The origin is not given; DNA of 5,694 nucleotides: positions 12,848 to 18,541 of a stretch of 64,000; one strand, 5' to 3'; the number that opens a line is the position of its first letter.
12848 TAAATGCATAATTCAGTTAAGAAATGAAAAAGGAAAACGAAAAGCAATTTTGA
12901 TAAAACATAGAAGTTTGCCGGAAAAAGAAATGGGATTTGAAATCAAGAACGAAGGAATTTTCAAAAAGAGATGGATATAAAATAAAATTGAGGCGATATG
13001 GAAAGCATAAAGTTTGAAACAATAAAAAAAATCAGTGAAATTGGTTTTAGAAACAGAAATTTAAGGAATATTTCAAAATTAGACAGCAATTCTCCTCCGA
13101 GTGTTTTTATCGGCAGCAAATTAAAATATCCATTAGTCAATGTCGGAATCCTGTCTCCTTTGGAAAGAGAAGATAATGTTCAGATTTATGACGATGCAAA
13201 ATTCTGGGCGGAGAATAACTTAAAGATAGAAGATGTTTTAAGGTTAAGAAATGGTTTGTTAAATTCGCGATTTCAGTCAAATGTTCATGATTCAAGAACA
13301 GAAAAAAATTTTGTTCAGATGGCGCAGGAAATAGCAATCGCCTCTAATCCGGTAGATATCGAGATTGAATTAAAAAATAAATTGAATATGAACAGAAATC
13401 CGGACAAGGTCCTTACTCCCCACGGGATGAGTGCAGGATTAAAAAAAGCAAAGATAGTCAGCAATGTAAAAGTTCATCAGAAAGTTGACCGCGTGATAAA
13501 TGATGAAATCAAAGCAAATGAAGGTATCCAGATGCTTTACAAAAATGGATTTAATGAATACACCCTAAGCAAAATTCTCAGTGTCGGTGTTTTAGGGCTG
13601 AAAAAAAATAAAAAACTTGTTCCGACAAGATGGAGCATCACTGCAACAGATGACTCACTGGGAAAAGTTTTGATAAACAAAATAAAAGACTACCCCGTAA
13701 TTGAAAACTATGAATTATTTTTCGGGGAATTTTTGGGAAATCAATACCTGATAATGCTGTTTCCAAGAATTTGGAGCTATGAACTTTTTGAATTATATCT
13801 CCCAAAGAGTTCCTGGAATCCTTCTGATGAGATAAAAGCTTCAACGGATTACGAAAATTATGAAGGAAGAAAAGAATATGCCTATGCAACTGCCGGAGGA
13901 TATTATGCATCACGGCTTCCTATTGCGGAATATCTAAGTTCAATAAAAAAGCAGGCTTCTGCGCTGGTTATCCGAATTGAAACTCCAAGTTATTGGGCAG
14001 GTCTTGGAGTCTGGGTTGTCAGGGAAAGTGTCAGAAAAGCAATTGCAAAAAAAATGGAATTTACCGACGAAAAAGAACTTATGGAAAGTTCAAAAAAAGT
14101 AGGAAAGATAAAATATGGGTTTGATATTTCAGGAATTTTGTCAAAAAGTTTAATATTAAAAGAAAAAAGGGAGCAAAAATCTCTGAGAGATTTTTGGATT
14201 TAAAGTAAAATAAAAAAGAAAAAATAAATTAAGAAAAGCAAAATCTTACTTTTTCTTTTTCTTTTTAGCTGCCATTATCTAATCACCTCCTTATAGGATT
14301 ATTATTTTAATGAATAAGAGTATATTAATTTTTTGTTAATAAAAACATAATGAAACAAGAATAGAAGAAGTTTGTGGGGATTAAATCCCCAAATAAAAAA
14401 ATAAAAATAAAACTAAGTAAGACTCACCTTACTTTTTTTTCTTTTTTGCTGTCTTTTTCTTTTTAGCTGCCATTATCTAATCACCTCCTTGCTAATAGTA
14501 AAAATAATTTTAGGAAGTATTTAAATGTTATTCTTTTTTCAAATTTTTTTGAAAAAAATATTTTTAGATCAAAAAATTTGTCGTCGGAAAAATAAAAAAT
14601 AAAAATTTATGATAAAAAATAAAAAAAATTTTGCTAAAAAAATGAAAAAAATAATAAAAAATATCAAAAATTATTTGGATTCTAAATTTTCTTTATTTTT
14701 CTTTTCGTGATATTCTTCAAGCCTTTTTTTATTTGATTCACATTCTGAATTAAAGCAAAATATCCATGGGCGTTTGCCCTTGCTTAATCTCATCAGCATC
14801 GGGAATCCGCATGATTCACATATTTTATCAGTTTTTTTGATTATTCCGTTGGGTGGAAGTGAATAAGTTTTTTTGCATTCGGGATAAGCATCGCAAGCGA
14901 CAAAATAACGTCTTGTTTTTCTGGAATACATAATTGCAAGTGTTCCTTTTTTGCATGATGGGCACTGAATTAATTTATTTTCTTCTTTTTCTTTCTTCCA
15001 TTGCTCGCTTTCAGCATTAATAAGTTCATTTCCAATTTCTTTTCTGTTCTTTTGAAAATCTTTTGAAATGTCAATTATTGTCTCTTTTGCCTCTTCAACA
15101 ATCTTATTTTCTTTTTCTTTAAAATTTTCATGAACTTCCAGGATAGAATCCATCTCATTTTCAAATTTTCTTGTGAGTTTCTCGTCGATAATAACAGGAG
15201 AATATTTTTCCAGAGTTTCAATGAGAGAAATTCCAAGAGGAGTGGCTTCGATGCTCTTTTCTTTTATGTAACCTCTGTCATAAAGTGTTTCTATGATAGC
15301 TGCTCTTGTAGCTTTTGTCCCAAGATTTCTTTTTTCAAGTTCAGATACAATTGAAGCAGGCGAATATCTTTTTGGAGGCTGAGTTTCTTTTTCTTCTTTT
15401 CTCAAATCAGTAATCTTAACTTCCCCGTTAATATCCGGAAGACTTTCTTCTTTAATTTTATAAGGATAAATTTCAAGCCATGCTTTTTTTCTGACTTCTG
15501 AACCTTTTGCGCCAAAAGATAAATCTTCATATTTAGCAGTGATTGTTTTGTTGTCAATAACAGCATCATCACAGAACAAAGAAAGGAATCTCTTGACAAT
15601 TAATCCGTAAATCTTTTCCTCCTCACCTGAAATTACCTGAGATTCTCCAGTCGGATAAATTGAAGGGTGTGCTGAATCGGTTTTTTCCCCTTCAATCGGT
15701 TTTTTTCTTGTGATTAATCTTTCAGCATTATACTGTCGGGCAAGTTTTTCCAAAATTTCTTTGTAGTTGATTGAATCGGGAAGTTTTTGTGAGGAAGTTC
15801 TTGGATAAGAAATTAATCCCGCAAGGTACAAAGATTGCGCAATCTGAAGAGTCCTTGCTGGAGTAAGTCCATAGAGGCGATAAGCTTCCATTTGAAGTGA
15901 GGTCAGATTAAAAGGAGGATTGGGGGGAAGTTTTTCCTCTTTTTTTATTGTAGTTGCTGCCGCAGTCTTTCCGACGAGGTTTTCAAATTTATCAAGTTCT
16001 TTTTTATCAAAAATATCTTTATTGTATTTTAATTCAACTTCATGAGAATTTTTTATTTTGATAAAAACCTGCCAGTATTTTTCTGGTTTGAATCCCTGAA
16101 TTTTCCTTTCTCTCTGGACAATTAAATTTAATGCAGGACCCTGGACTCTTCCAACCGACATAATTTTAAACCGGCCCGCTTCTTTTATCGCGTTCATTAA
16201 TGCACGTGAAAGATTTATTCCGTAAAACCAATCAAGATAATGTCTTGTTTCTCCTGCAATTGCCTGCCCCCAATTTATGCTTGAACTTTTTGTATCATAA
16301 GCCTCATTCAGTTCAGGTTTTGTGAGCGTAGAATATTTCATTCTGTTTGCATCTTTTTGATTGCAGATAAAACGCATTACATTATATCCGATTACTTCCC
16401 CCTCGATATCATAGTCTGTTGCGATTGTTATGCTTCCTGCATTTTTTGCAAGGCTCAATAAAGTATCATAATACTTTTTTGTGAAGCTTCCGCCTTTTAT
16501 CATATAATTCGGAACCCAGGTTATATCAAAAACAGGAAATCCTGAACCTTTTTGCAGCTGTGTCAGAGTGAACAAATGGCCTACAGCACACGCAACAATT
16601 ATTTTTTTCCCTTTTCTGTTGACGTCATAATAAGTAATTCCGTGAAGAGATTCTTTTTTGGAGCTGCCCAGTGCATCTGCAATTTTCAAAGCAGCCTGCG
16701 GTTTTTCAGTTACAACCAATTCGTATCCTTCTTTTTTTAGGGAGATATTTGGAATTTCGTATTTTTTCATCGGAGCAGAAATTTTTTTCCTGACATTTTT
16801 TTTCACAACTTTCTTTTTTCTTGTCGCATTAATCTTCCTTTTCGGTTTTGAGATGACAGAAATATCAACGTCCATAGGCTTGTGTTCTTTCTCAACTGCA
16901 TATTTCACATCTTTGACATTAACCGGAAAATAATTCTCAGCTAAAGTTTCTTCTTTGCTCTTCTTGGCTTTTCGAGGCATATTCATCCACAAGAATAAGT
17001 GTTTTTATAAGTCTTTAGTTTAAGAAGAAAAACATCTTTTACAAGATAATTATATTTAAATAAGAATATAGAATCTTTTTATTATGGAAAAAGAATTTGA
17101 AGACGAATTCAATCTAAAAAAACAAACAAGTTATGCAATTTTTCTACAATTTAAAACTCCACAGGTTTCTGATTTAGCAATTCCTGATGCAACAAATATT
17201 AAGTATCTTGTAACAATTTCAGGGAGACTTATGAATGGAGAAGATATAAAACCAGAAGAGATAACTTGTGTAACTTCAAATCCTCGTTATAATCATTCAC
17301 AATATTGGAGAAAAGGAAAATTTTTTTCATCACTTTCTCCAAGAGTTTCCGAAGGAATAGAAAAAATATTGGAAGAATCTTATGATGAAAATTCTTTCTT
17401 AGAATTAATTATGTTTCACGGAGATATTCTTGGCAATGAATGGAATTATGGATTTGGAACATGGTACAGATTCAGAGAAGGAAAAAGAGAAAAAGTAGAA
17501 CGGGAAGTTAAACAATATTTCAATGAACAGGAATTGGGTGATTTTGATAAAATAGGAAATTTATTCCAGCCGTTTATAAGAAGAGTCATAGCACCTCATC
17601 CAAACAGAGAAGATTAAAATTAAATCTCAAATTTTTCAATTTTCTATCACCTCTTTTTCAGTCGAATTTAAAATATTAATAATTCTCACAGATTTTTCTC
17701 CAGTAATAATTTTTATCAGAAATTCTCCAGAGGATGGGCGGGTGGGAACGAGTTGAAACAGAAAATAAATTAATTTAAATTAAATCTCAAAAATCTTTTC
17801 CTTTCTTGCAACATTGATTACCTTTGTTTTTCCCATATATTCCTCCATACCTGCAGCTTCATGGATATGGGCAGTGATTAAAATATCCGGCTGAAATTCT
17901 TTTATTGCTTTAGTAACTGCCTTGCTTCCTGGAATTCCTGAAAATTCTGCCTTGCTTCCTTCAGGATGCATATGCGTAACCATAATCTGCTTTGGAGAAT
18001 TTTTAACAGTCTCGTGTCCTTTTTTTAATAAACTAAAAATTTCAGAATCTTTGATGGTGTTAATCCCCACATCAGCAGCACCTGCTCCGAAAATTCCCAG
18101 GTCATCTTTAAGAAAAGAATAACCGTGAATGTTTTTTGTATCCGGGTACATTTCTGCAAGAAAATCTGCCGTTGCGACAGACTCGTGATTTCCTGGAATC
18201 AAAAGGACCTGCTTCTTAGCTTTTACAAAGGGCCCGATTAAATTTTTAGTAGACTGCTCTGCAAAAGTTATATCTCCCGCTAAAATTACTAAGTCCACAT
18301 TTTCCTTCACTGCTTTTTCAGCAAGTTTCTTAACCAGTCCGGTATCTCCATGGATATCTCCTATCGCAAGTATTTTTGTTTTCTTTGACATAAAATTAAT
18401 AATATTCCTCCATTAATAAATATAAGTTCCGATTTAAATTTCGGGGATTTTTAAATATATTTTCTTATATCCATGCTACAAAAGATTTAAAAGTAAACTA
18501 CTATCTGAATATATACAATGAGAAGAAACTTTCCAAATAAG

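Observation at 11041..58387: Five canonical G-quadruplex motifs, all G-rich on the + strand, embedded in the repeat family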

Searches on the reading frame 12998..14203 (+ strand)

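Call 44: search_protein_families(library=pfam, proteins=[window:12998-14203:+], max_evalue=0.00001)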
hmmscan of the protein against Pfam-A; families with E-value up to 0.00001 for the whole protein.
window:12998-14203:+ (401 aa): 2 families
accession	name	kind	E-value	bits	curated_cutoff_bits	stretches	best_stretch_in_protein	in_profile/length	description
PF04894.17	Nre_N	-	7e-80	269.1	25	1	24-274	24-270/270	Archaeal Nre, N-terminal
PF04895.17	Nre_C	-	9.5e-27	93.5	27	1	286-399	1-110/110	Archaeal Nre, C-terminal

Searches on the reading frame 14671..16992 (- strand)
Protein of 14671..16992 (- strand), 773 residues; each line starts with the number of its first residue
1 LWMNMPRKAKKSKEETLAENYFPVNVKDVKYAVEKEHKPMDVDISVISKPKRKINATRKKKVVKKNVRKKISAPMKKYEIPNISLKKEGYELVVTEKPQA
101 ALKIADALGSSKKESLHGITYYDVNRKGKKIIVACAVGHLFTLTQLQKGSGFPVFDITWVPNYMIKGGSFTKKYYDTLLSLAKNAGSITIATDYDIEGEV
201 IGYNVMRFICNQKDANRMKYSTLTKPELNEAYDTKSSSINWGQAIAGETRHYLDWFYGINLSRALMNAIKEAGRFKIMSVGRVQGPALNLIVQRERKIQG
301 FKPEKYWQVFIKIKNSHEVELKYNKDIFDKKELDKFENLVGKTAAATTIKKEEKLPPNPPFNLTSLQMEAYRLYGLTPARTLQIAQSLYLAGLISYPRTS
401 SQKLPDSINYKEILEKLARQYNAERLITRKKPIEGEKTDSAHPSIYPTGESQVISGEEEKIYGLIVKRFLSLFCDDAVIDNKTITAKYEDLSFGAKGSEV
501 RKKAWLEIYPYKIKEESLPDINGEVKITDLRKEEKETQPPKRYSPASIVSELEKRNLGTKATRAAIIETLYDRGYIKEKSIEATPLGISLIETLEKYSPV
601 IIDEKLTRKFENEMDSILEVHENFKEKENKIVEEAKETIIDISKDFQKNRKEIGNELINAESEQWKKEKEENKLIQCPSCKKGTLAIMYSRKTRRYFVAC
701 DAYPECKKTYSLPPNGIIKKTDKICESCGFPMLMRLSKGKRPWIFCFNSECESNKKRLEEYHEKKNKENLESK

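Call 12: search_protein_families(library=pfam, proteins=[window:14671-16992:-])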
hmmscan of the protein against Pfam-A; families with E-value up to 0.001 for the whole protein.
window:14671-16992:- (773 aa): 3 families
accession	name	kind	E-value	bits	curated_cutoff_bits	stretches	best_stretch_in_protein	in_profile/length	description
PF01131.25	Topoisom_bac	-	6.6e-112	375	35.1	1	240-621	3-403/411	DNA topoisomerase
PF01751.28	Toprim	-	7.5e-10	39.3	23.1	1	91-212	1-82/96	Toprim domain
PF01396.24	Zn_ribbon_Top1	-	5e-09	36.3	32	1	676-715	3-39/39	Topoisomerase DNA binding C4 zinc finger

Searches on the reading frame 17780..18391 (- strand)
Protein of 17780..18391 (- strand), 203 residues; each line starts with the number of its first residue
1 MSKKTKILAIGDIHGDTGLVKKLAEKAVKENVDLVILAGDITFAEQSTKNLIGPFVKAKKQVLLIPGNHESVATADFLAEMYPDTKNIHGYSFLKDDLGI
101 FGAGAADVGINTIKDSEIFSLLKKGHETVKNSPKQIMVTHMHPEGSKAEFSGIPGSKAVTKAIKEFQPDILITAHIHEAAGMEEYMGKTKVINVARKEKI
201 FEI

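Call 45: search_protein_families(library=pfam, proteins=[window:17780-18391:-], max_evalue=0.00001)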
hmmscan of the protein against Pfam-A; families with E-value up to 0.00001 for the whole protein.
window:17780-18391:- (203 aa): 3 families
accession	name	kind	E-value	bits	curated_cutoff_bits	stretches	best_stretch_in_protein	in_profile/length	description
PF00149.33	Metallophos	-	6.1e-17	63.1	21.5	1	6-178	2-190/191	Calcineurin-like phosphoesterase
PF12850.12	Metallophos_2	-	6.3e-11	42.9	27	1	6-193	2-131/154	Calcineurin-like phosphoesterase superfamily domain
PF14582.11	Metallophos_3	-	2.1e-09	37.5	28.2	0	4-47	5-48/259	Metallophosphoesterase, calcineurin superfamily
